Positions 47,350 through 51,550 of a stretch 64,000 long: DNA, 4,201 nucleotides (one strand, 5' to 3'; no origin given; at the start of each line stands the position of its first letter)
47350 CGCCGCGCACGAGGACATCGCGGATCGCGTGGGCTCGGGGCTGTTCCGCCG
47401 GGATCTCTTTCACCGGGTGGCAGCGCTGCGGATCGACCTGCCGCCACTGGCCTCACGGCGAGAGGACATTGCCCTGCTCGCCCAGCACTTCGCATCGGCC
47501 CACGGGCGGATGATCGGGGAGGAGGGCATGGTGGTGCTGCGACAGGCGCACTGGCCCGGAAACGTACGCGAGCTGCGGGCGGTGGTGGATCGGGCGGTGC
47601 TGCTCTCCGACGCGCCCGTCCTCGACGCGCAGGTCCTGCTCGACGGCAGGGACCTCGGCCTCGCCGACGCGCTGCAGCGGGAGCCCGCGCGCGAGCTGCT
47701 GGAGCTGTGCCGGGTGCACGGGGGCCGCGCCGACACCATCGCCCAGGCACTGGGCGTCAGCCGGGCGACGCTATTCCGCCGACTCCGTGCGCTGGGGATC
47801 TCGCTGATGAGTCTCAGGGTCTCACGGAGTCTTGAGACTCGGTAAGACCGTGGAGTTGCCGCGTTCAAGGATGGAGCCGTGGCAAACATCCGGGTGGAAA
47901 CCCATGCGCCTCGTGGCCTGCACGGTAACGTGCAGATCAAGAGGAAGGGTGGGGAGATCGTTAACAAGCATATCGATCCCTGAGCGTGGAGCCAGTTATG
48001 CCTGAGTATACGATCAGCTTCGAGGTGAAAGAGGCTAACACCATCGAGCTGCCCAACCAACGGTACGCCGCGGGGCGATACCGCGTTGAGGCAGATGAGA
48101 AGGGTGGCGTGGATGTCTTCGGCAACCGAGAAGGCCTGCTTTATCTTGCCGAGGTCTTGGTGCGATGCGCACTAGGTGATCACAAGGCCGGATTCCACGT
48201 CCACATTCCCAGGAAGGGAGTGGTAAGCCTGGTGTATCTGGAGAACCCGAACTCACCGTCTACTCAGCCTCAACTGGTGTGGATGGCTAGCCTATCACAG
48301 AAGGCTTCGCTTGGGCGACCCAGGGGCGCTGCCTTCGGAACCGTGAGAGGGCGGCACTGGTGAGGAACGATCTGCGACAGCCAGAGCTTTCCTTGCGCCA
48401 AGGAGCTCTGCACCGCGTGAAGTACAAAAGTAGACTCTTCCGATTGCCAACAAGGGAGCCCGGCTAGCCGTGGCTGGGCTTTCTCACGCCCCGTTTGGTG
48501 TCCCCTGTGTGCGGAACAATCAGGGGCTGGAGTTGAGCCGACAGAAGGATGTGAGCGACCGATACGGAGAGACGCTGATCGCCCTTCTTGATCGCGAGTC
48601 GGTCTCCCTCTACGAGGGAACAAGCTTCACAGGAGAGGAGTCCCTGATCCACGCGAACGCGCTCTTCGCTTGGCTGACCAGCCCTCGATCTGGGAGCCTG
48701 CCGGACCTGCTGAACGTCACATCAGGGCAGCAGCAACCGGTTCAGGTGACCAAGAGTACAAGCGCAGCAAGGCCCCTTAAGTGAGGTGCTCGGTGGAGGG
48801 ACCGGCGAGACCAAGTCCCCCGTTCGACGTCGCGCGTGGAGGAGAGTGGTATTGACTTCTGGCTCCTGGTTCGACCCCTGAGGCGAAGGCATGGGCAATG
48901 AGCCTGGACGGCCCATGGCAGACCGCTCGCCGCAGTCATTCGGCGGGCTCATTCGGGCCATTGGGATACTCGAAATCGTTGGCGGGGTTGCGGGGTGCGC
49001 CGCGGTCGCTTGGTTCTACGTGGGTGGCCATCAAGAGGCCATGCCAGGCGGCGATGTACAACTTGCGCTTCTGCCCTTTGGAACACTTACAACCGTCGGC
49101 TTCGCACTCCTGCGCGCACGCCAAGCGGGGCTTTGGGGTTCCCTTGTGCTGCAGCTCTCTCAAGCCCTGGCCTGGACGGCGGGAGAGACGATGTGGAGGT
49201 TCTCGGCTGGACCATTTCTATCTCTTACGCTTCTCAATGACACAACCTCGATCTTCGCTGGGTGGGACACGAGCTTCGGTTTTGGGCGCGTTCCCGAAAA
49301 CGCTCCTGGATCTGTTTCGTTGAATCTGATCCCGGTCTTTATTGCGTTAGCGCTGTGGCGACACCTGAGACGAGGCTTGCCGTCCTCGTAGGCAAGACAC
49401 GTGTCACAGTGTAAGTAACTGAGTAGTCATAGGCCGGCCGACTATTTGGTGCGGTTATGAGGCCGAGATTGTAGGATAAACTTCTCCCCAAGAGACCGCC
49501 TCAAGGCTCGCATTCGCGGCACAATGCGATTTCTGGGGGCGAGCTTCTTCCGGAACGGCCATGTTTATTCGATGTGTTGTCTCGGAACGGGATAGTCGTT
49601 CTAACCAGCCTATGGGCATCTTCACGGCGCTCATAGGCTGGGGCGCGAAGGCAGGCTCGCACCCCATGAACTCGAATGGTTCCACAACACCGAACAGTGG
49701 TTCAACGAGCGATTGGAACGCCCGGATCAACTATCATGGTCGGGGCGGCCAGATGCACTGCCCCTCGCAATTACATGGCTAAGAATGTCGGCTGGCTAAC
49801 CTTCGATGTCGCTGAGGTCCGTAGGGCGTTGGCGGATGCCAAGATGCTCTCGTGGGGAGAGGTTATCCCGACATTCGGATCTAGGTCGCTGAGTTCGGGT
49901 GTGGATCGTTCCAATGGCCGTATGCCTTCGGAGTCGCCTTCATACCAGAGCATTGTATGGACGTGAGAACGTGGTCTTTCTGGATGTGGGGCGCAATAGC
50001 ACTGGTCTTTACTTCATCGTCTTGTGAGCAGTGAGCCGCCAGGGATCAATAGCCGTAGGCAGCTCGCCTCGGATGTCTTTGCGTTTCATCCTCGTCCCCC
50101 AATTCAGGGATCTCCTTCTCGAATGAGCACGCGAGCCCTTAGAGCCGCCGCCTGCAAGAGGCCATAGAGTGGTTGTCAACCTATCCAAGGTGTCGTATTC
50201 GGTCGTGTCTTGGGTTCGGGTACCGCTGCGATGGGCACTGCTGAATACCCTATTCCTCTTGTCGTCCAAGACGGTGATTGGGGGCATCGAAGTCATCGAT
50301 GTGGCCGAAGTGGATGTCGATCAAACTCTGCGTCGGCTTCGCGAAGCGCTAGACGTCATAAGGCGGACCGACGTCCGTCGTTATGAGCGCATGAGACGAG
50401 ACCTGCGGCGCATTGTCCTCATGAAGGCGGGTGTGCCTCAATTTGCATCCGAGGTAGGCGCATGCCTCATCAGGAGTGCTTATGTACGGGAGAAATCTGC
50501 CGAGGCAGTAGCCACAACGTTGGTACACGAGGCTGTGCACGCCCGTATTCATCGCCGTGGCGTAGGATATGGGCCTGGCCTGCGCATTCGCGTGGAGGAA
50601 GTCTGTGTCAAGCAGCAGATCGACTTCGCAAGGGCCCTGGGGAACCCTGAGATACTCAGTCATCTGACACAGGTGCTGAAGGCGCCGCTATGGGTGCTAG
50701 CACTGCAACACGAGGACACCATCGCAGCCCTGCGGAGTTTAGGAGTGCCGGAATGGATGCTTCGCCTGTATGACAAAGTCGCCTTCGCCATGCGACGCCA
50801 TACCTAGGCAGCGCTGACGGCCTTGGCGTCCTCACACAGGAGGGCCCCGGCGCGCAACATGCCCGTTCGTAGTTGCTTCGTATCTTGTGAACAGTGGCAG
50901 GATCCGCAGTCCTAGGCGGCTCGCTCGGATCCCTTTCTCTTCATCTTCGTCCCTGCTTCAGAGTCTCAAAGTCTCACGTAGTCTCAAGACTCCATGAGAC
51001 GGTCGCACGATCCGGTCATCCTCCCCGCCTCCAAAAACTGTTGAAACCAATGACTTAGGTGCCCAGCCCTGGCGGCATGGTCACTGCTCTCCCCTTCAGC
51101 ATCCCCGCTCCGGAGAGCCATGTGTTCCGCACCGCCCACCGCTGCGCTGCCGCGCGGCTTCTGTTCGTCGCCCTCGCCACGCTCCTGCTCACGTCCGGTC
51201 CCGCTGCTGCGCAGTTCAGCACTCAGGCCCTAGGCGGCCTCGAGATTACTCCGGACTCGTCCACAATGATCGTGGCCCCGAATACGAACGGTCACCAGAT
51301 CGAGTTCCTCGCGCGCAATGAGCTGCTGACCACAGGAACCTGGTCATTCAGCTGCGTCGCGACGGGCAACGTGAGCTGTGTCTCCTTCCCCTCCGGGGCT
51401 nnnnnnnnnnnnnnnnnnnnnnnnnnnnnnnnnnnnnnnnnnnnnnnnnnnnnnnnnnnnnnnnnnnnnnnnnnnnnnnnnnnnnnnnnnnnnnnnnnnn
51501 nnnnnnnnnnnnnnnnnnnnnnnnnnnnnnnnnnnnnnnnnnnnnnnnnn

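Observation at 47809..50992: Two copies of a 32-bp triple-GTCTCA element bracket the 3.1-kb low-GC cassette region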

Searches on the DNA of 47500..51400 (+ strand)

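Call 74: search_rna_families(source=window, start=47500, end=51400, threshold=evalue, max_evalue=1)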
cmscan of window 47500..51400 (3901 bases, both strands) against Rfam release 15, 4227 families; matches with E-value up to 1: 0.
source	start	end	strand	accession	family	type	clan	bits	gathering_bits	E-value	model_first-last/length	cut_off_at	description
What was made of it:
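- There is no Rfam match (call 74).
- Tried and rejected: No Rfam match (call 74).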

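Call 77: search_dna_similar(query=window:47846-50960:+, collection=plasmids, mode=distant, max_rows=8)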
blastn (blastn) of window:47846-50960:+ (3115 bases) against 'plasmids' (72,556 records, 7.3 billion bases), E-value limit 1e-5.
No match.

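Call 78: search_dna_similar(query=window:47846-50960:+, collection=phages, mode=distant, max_rows=8)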
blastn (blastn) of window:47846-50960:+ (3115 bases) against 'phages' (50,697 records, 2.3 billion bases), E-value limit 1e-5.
No match.
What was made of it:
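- The block has no similarity to plasmids or phages (calls 77, 78).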

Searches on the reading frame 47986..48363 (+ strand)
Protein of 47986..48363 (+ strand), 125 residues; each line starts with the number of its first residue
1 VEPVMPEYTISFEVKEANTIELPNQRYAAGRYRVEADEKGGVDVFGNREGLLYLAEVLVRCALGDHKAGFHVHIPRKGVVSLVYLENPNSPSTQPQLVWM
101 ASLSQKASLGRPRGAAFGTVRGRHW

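Call 10: search_protein_families(library=pfam, proteins=[window:47986-48363:+], max_evalue=0.01)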
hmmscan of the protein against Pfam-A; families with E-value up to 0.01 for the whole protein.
window:47986-48363:+ (125 aa): 1 family
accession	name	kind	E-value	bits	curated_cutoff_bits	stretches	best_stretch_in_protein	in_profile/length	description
PF15566.12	Imm32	-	1.5e-05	25.3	27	1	42-75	2-35/54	Immunity protein 32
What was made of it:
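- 47998..48287 (+): Imm32-family immunity gene, frameshifted near 48219-48228. The intact family is about 96-100 aa; the 121-aa ORF ending at 48363 has a wrong-frame tail. Pfam Imm32 E=1.5e-5, below the curated cut-off (call 10).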

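Call 41: search_protein_families(library=ncbifam, proteins=[window:47986-48363:+], max_evalue=0.1)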
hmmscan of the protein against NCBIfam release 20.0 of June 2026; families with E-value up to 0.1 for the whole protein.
window:47986-48363:+ (125 aa): 0 families

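Call 67: find_homologous_proteins(query=window:47998-48363:+, max_evalue=0.001)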
Query window:47998-48363:+ (121 aa): 22 proteins with E <= 0.001 among 27 candidates.
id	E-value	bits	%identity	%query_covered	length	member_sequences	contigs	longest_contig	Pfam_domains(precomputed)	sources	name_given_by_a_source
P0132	8.3e-76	270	100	100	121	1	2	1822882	PF15566.13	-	-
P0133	1.2e-34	137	81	62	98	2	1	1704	PF15566.13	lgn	-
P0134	1.7e-31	127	74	64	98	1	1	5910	PF15566.13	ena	-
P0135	1.2e-27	114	69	64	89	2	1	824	PF15566.13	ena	-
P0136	2.2e-27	113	54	83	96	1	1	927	-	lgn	-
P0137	4.9e-21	93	58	61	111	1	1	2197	PF15566.13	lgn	-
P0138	3.9e-20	90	49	72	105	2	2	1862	PF15566.13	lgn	-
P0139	1.0e-19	89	54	59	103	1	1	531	PF15566.13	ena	-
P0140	1.2e-19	88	57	64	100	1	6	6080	PF15566.13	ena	-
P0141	4.1e-19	87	55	64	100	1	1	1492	PF15566.13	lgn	-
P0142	6.4e-18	83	55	63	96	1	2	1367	-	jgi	jgi:hypothetical protein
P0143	5.8e-17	80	49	81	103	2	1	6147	-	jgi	-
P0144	2.5e-16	78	42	92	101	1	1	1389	PF15566.13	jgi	jgi:hypothetical protein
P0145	7.2e-16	76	54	65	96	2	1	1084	-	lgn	-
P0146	4.6e-15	74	55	59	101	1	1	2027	-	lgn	-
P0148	5.3e-15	73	56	59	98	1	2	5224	PF15566.13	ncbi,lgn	-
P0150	2.3e-13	68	44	80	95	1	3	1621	PF15566.13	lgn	-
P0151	3.8e-12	64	43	81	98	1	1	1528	PF15566.13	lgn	-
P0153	9.5e-10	56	52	58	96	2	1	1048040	-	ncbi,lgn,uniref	ncbi:hypothetical protein [Gemmatimonas aurantiaca]|uniref:hypothetical protein n=1 Tax=Gemmatimonas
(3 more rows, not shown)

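Call 68: find_encoding_contigs(protein=P0134, flank=6000, max_places=2)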
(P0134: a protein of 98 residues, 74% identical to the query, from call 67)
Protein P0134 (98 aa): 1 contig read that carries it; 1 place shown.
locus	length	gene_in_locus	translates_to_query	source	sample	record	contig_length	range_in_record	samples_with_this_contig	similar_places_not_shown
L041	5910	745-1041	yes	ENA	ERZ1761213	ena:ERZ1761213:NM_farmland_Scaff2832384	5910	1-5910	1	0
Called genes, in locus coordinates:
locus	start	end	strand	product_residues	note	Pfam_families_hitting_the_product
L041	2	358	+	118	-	?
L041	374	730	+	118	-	-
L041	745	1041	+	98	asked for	PF15566:Imm32 (weak)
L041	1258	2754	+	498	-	PF05157:MshEN (weak), PF00437:T2SSE, PF13191:AAA_16 (weak)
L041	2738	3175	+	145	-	PF07963:N_methyl, PF08334:T2SSG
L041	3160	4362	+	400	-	PF28597:T2SSF_N, PF00482:T2SSF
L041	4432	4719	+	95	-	PF01909:NTP_transf_2, PF18765:Polbeta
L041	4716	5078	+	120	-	PF01934:HepT-like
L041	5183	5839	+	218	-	-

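Call 69: find_encoding_contigs(protein=P0153, flank=9000, max_places=2)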
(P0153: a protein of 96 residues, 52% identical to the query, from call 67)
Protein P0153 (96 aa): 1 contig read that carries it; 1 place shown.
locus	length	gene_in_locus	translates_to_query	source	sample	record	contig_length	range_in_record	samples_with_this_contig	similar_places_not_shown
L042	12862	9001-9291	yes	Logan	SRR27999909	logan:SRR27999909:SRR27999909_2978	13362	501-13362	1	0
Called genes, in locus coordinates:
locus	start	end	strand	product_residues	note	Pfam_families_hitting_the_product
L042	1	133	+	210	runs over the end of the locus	?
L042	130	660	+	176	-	PF03168:LEA_2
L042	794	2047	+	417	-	PF13167:GTP-bdg_N, PF16360:GTP-bdg_M, PF01926:MMR_HSR1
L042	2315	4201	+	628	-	-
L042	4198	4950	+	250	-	-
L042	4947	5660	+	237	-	-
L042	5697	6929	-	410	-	PF09217:EcoRII-N, PF09019:EcoRII-C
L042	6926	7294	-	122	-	PF03852:Vsr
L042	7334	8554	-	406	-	PF00145:DNA_methylase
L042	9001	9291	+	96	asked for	-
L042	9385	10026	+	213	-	-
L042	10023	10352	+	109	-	-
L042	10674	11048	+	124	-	PF13560:HTH_31, PF01381:HTH_3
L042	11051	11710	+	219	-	-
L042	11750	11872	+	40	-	-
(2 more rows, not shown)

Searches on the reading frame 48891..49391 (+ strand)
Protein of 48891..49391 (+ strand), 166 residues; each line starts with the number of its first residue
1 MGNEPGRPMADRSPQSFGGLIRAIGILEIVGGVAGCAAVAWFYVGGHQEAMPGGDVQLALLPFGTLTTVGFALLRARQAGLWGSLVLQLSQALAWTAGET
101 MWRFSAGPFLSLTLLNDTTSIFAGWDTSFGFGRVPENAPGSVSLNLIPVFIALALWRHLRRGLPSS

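Call 10: search_protein_families(library=pfam, proteins=[window:48891-49391:+], max_evalue=0.01)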
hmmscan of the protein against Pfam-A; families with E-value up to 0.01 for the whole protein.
window:48891-49391:+ (166 aa): 0 families

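Call 41: search_protein_families(library=ncbifam, proteins=[window:48891-49391:+], max_evalue=0.1)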
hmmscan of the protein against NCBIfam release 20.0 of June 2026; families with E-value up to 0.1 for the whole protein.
window:48891-49391:+ (166 aa): 1 family
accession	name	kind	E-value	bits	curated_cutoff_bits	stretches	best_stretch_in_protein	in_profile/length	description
NF007771.0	PRK10457.1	equivalog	0.004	17.6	129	0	106-160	26-81/82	hypothetical protein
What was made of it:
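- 48891..49391 (+): o166: a hydrophobic 166-aa ORF with no family assignment. Possibly a membrane immunity protein (inferred only). No significant Pfam or NCBIfam hits (calls 10, 41).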

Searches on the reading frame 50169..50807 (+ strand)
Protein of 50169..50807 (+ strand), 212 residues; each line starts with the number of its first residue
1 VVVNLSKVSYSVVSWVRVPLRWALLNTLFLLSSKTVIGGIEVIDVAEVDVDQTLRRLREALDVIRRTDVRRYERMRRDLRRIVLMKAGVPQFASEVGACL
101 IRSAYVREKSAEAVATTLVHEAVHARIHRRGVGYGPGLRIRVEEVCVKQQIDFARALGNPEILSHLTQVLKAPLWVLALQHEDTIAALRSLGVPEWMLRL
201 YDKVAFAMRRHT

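Call 10: search_protein_families(library=pfam, proteins=[window:50169-50807:+], max_evalue=0.01)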
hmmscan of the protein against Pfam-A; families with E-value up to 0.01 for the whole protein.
window:50169-50807:+ (212 aa): 0 families

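Call 41: search_protein_families(library=ncbifam, proteins=[window:50169-50807:+], max_evalue=0.1)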
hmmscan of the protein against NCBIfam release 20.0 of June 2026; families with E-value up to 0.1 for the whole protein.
window:50169-50807:+ (212 aa): 1 family
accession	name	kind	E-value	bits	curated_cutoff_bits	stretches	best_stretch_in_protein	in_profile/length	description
TIGR04267.2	mod_HExxH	domain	0.00013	22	40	1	57-125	1-74/177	aKG-HExxH-type peptide beta-hydroxylase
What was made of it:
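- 50169..50807 (+): o212: a conserved 212-aa protein with an HExxH motif. In L035 its homologue sits directly upstream of an orphan rhs fragment. Weak mod_HExxH hit, below the cut-off (call 41).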

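Call 47: find_homologous_proteins(query=window:50169-50807:+, max_evalue=0.001)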
Query window:50169-50807:+ (212 aa): 11 proteins with E <= 0.001 among 1555 candidates.
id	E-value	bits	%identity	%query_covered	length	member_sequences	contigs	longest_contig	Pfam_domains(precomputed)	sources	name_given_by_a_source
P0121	8.6e-131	452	100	100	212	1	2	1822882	-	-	-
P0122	1.3e-80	288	64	99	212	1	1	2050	-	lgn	-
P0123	2.0e-79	284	65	95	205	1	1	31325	-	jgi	jgi:hypothetical protein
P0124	2.4e-77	277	63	100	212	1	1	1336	-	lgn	-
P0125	4.8e-77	276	63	99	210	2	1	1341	-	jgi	jgi:hypothetical protein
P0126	2.8e-71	258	63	92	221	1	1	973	-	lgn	-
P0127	1.5e-65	239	59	94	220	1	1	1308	-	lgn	-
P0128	6.6e-62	227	56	94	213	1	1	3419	-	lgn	-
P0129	4.0e-58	215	64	77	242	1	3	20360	-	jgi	jgi:hypothetical protein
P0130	9.8e-55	204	54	87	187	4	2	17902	-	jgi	jgi:hypothetical protein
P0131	5.8e-50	188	55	80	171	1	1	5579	-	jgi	jgi:hypothetical protein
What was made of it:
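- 50169..50807 (+): Ten homologues at 54-65% identity (call 47).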

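Call 48: find_encoding_contigs(protein=P0123, flank=8000, max_places=2)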
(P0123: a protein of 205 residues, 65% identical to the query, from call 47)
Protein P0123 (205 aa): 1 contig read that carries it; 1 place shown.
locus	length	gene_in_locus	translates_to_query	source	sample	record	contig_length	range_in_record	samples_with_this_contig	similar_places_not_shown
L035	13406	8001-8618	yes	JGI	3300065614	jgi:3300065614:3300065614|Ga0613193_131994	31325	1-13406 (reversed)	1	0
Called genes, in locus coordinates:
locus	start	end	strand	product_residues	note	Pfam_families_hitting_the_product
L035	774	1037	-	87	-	-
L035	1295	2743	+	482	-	-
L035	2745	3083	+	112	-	-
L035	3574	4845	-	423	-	PF01548:DEDD_Tnp_IS110, PF02371:Transposase_20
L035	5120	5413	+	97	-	-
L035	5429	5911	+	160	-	-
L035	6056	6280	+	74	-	-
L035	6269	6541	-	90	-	-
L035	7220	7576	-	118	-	-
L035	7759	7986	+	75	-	-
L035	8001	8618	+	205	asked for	-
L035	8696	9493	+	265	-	-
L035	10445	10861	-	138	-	-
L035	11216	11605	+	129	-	-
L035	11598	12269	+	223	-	PF00440:TetR_N, PF16925:TetR_C_13, PF21993:TetR_C_13_2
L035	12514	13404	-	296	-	?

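Call 49: find_encoding_contigs(protein=P0129, flank=8000, max_places=3)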
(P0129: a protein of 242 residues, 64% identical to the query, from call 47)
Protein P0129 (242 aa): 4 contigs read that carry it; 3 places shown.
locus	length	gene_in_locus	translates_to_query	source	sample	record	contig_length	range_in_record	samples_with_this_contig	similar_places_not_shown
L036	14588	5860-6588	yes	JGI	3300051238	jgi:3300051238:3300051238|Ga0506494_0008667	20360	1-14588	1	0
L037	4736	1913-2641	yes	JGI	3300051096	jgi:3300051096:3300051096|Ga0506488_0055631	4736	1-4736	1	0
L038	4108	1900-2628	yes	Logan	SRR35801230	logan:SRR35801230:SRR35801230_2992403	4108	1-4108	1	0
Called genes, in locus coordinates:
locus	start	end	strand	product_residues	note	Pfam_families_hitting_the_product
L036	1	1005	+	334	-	?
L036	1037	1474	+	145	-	PF00383:dCMP_cyt_deam_1, PF14437:MafB19-deam, PF14439:Bd3614-deam (weak)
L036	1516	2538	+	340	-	PF24684:Vgb_lyase (weak), PF23393:Beta-prop_WDR90_POC16_2nd (faint), PF22494:choice_anch_I (faint), PF23414:Beta-prop_EML_2 (faint), PF02239:Cytochrom_D1 (faint), PF23381:Beta-prop_IFT122_1st (faint), PF21783:YNCE (weak), PF25174:Beta-prop_THOC3, +1 more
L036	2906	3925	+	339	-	PF23381:Beta-prop_IFT122_1st (faint), PF24684:Vgb_lyase (weak), PF23414:Beta-prop_EML_2 (faint), PF02239:Cytochrom_D1 (faint), PF08450:SGL (faint), PF10282:Lactonase (faint), PF25174:Beta-prop_THOC3, PF21783:YNCE (weak), +2 more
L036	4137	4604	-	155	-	-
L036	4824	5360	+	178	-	-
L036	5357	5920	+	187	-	-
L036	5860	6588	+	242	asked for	-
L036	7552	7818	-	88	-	-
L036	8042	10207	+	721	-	PF11744:ALMT (faint), PF04632:FUSC, PF13515:FUSC_2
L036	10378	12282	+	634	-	PF13493:DUF4118, PF00989:PAS, PF08448:PAS_4, PF13426:PAS_9, PF08447:PAS_3, PF00512:HisKA, PF02518:HATPase_c, PF00072:Response_reg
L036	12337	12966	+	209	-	PF03703:bPH_2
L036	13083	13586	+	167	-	PF14352:DUF4402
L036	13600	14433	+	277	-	-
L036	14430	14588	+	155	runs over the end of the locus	PF14352:DUF4402 (weak)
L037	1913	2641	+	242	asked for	-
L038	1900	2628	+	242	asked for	-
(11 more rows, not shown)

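Call 61: find_encoding_contigs(protein=P0121, flank=10000, max_places=5)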
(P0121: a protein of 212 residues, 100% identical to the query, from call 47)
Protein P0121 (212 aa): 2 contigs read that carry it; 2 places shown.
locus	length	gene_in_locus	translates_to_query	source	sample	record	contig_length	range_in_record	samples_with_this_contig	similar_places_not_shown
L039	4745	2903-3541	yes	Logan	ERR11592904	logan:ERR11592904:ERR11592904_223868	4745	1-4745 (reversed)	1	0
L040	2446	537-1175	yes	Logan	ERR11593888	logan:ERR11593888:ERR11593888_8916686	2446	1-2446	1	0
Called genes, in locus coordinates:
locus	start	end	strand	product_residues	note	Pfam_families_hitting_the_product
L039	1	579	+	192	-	?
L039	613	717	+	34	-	-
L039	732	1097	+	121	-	PF15566:Imm32 (weak)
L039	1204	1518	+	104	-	-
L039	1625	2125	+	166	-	-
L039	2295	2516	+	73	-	-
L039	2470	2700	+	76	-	-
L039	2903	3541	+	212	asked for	-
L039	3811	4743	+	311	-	?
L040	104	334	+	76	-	-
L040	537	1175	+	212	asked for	-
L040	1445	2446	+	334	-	?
